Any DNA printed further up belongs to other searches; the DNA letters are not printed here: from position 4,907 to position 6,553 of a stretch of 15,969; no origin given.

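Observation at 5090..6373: Tail fibre carries a circularly permuted D-Ala-D-Ala peptidase (S11/PBP5) fold, with a carbohydrate-binding-like domain bridging the native termini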

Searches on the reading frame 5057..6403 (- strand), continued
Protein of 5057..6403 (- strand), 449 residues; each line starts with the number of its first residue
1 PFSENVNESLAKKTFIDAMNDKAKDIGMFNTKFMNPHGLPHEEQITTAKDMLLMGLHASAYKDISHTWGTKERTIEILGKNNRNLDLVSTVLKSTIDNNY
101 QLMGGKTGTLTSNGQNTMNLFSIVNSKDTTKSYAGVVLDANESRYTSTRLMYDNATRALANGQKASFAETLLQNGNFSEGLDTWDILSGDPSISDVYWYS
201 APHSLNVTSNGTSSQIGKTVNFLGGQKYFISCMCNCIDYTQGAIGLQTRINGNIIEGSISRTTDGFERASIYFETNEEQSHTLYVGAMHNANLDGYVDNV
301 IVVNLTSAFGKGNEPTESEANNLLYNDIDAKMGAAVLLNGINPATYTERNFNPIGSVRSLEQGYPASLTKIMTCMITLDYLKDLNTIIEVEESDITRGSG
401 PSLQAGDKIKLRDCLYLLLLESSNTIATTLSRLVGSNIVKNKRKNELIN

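Call 64: get_annotated_region(hit=H28, flank=3000)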
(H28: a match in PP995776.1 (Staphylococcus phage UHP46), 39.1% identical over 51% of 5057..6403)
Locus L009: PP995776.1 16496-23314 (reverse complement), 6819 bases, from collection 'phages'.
description: Staphylococcus phage UHP46, complete genome.
organism: Staphylococcus phage UHP46 (NCBI taxid 3234966)
taxonomy: Viruses; Duplodnaviria; Heunggongvirae; Uroviricota; Caudoviricetes; Herelleviridae; Twortvirinae; Sciuriunavirus
host: Staphylococcus aureus; source: sewage water; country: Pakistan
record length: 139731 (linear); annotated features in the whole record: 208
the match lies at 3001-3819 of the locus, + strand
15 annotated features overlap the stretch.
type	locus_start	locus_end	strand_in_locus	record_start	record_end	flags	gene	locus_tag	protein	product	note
CDS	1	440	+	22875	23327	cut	-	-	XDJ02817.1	hypothetical protein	-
CDS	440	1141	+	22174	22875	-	-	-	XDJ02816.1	serine/threonine protein phosphatase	-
CDS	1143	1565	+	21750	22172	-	-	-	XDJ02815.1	hypothetical protein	-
CDS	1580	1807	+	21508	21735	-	-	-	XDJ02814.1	hypothetical protein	-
CDS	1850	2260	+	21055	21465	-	-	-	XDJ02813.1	hypothetical protein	-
CDS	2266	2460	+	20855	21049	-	-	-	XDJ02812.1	transglycosylase family protein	-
CDS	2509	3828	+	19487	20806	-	-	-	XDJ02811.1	serine hydrolase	-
CDS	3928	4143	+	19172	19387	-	-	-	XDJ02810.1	hypothetical protein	-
CDS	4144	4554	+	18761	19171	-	-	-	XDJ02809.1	hypothetical protein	-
CDS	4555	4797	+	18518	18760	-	-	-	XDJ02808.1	hypothetical protein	-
CDS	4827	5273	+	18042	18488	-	-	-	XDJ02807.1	hypothetical protein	-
CDS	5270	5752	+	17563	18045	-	-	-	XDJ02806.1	hypothetical protein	-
CDS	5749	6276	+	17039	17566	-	-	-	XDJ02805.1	virion component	-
CDS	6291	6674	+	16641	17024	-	-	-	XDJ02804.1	hypothetical protein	-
CDS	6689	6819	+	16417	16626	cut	-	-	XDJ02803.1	hypothetical protein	-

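Call 66: predict_structure(alignment_id=A5)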
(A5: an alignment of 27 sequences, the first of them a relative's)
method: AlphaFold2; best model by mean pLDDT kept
length: 255 residues; sequences in the alignment: 27
mean_pLDDT: 93.2   pTM: 0.91
mean pLDDT of the five models: 93.2, 92.1, 91.4, 91.4, 91.3
residues with pLDDT >= 90: 208; 70-90: 42; 50-70: 4; < 50: 1
segments of 3 or more residues with pLDDT < 50: none
pLDDT, mean of each block of 10 residues (from residue 1): 96 97 97 96 95 97 96 94 96 92 96 94 93 90 79 82 67 92 98 97 98 95 98 98 98 89
secondary structure, 60 per line:
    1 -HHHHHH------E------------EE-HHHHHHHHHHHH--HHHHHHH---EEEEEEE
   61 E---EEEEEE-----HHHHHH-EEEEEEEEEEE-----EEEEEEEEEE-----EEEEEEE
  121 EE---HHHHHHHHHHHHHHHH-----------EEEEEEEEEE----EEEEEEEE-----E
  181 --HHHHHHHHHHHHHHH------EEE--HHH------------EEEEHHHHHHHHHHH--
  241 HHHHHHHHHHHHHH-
elements in order: H2-7 H30-41 H44-50 E54-61 E65-70 H76-81 E83-93 E99-108 E114-122 H126-141 E153-162 E167-174 H183-197 E204-206 E224-227 H228-238 H241-254

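Call 68: fold_search(model_id=the predicted structure, library=pdb)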
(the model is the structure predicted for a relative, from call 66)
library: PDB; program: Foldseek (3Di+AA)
matches with E <= 10: 639; with E <= 0.001: 0
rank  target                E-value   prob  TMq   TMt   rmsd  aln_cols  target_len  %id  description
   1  2ig6_A                1.4e-02  0.35  0.15  0.24  13.0       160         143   12  Crystal structure of a nimc/nima family protein (ca_c2569) from clostridium acetobutylicum at 1.80 A resolution (released 2006-10-10)
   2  8s4t_A                6.7e-02  0.20  0.14  0.20  11.4       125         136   10  DNA bound structure of PrgE from plasmid pCF10 (released 2024-05-29)
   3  4pux                  1.2e-01  0.28  0.17  0.26  15.8       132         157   13  Crystal structure of a beta-barrel like protein (ABAYE2633) from Acinetobacter baumannii AYE at 1.43 A resolution (released 2014-06-18)
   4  3c5o_C                1.2e-01  0.25  0.17  0.27  16.5       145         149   15  Crystal structure of the conserved protein of unknown function RPA1785 from Rhodopseudomonas palustris (released 2008-02-19)
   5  9ugc_A                1.2e-01  0.14  0.17  0.06  24.0       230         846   12  Cryo-EM structure of the Pma1 with ordered N-terminal extension in the autoinhibited state (released 2025-06-04)
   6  5xta_A                1.9e-01  0.20  0.14  0.24  13.6       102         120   10  Crystal structure of lpg1832, a VirK family protein from Legionella pneumophila (released 2017-08-16)
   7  5yun_D                1.9e-01  0.16  0.13  0.28  13.8       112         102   14  Crystal structure of SSB complexed with myc (released 2018-10-10)
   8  3upu_A                1.9e-01  0.06  0.13  0.08  20.8       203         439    9  Crystal structure of the T4 Phage SF1B Helicase Dda (released 2012-06-20)
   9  5yun_C                2.1e-01  0.18  0.13  0.29  12.0       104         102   14  Crystal structure of SSB complexed with myc (released 2018-10-10)
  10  3c5o_B                2.6e-01  0.23  0.20  0.29  14.0       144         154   14  Crystal structure of the conserved protein of unknown function RPA1785 from Rhodopseudomonas palustris (released 2008-02-19)
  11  6ta7_A                3.7e-01  0.14  0.13  0.24  12.9       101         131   11  CRYSTAL STRUCTURE OF HUMAN G3BP1-NTF2 IN COMPLEX WITH HUMAN CAPRIN1-DERIVED SOLOMON MOTIF (released 2021-05-12)
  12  4u2j_A                3.7e-01  0.06  0.11  0.16  17.1       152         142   13  N-terminal domain of C. Reinhardtii SAS-6 homolog bld12p variant Q93E F145W (NN27) (released 2015-07-29)
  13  6m9y_B                3.9e-01  0.07  0.12  0.17  14.9       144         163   10  X-ray Structure of Branchiostoma floridae fluorescent protein lanFP6A (released 2019-03-13)
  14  4n7r_D                4.1e-01  0.03  0.10  0.10  17.2       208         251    8  Crystal structure of Arabidopsis glutamyl-tRNA reductase in complex with its binding protein (released 2014-05-14)
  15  6ta7_B                4.3e-01  0.10  0.12  0.22  13.2       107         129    9  CRYSTAL STRUCTURE OF HUMAN G3BP1-NTF2 IN COMPLEX WITH HUMAN CAPRIN1-DERIVED SOLOMON MOTIF (released 2021-05-12)
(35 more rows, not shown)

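Call 76: find_related_loci(query=A1, collection=genome_contigs, flank=4000)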
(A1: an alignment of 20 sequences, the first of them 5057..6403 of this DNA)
Query A1 (449 aa) in genome_contigs; peptide patterns used: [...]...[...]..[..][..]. (x = any residue, [..] = any of these).
600 stretches matched a pattern (row limit reached: there are more); 458 encode a relative of the query (tblastn E <= 1e-3); the best 80 are kept; 80 distinct loci.
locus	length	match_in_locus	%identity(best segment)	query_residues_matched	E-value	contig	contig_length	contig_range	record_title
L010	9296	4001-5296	37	4-440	3e-22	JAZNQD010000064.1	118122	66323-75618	MAG: Bacilli bacterium isolate T1900044829_TS20190295.MAGScoT_cleanbin_000017 SGB_2885_k141_89720, whole genome shotgun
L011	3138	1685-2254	36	15-438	2e-13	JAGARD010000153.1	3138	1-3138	MAG: Clostridia bacterium isolate RGIG8698 Water_deer_Colon-3__c511455, whole genome shotgun sequence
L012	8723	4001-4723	33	3-440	4e-13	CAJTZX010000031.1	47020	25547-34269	MAG TPA_asm: uncultured Eubacterium sp. isolate MGBC119940 genome assembly, contig: MGBC119940.31, whole genome shotgun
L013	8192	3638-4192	38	15-447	9e-13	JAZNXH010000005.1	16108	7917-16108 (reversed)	MAG: Lachnospiraceae bacterium isolate T1900044779_TS20190245.MAGScoT_cleanbin_000035 SGB_2542_k141_793484, whole genome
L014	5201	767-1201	36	15-447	1e-12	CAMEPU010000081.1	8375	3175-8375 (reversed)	MAG: uncultured Clostridia bacterium isolate SRR11489781_bin.2_metaWRAP_v1.3_MAG genome assembly, contig: ERZ11466806.92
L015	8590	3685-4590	30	15-437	3e-12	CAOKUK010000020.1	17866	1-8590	MAG TPA_asm: uncultured Eubacterium sp. isolate SRR17684646_bin.55_metawrap_v1.3_MAG genome assembly, contig: NODE.4030_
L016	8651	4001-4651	37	7-441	1e-11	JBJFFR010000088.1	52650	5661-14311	MAG: Oscillospiraceae bacterium isolate SARD02_bin.016 NODE_264_length_52650_cov_10.268961, whole genome shotgun sequenc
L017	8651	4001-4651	34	1-447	4e-11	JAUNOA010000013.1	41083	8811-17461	MAG: Lachnospiraceae bacterium isolate S33M_St_55 NODE_281_length_41083_cov_30.689700, whole genome shotgun sequence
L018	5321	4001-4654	35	15-441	5e-11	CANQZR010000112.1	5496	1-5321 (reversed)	MAG: uncultured Clostridia bacterium isolate Lapin-017__bin19 genome assembly, contig: Lapin-017__NODE_13008_length_5496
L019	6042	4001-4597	37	15-435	7e-11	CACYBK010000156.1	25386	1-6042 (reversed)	MAG: uncultured Lachnospiraceae bacterium isolate RUG11789 genome assembly, contig: RUG11789_asm_156, whole genome shotg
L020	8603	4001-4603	34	15-447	1e-10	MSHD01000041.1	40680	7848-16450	MAG: Lachnospiraceae bacterium Zagget2 zag_T1_merged_singles_contig_459, whole genome shotgun sequence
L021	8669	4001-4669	31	15-438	1e-10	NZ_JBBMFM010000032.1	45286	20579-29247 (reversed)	Enterocloster hominis (ex Hitch et al. 2024) strain CLA-SR-H021 CLA-SR-H021_contig_32_length_45286, whole genome shotgun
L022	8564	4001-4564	37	11-435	1e-10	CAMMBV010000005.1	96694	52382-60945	MAG: uncultured Ruminococcus sp. isolate ERR4303201_bin.48_MetaWRAP_v1.1_MAG genome assembly, contig: NODE_189_length_96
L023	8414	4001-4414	31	15-163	2e-10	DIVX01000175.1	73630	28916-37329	MAG TPA_asm: Desulfovibrio sp. UBA6121 UBA6121_contig_7867, whole genome shotgun sequence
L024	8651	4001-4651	32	11-436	2e-10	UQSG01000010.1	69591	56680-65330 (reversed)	uncultured Clostridium sp. isolate UMGS593 genome assembly, contig: NODE_407_length_69591_cov_8.038814, whole genome sho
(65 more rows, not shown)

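Call 78: search_protein_families(library=pfam, proteins=[L010:331-1449:+, L010:1459-2112:+, L010:2125-3072:+, L010:3497-5320:+, L010:5339-6607:-, L010:7753-8862:-], max_evalue=0.001)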
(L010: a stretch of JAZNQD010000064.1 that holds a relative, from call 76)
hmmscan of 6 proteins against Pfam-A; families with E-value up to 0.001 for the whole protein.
L010:331-1449:+ (372 aa): 1 family
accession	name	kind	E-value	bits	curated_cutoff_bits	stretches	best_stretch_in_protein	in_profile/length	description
PF01790.23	LGT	-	1.5e-47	162.4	24.9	1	31-318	3-239/240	Prolipoprotein diacylglyceryl transferase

L010:1459-2112:+ (217 aa): 2 families
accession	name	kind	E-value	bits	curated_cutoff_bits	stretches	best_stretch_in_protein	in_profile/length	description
PF13419.12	HAD_2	-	7.5e-38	130.8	23.8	1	8-182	2-178/178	Haloacid dehalogenase-like hydrolase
PF00702.32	Hydrolase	-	3.2e-21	77.1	26.4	1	5-175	2-190/191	haloacid dehalogenase-like hydrolase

L010:2125-3072:+ (315 aa): 4 families
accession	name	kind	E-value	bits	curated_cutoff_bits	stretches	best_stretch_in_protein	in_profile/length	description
PF14527.11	LAGLIDADG_WhiA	-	1e-26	93.3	23.2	1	123-213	2-91/93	WhiA LAGLIDADG-like domain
PF02650.20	HTH_WhiA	-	2.7e-22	79.4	27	1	218-304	1-83/84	WhiA C-terminal HTH domain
PF14528.11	LAGLIDADG_3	-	4.4e-08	33.7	22.5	1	122-197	3-82/82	LAGLIDADG-like domain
PF10298.14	WhiA_N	-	0.0001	22.7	23.4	0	21-103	4-85/86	WhiA N-terminal LAGLIDADG-like domain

L010:3497-5320:+ (607 aa): 2 families
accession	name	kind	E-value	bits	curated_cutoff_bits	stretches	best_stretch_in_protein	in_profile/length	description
PF00768.25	Peptidase_S11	-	5.1e-15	56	27.6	2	338-457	120-237/239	D-alanyl-D-alanine carboxypeptidase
PF13354.11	Beta-lactamase2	-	1.8e-06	27.9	22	0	524-595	22-99/214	Beta-lactamase enzyme family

L010:5339-6607:- (422 aa): 0 families

L010:7753-8862:- (369 aa): 3 families
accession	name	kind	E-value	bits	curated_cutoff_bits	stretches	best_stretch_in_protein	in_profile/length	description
PF14606.12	Lipase_GDSL_3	-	1.1e-40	140.2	27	1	187-363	1-177/178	GDSL-like Lipase/Acylhydrolase family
PF14607.12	GxDLY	-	1.1e-28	100.3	27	1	25-177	2-146/146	N-terminus of Esterase_SGNH_hydro-type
PF13472.12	Lipase_GDSL_2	-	3.6e-08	34.6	32.9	1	192-351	1-175/178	GDSL-like Lipase/Acylhydrolase family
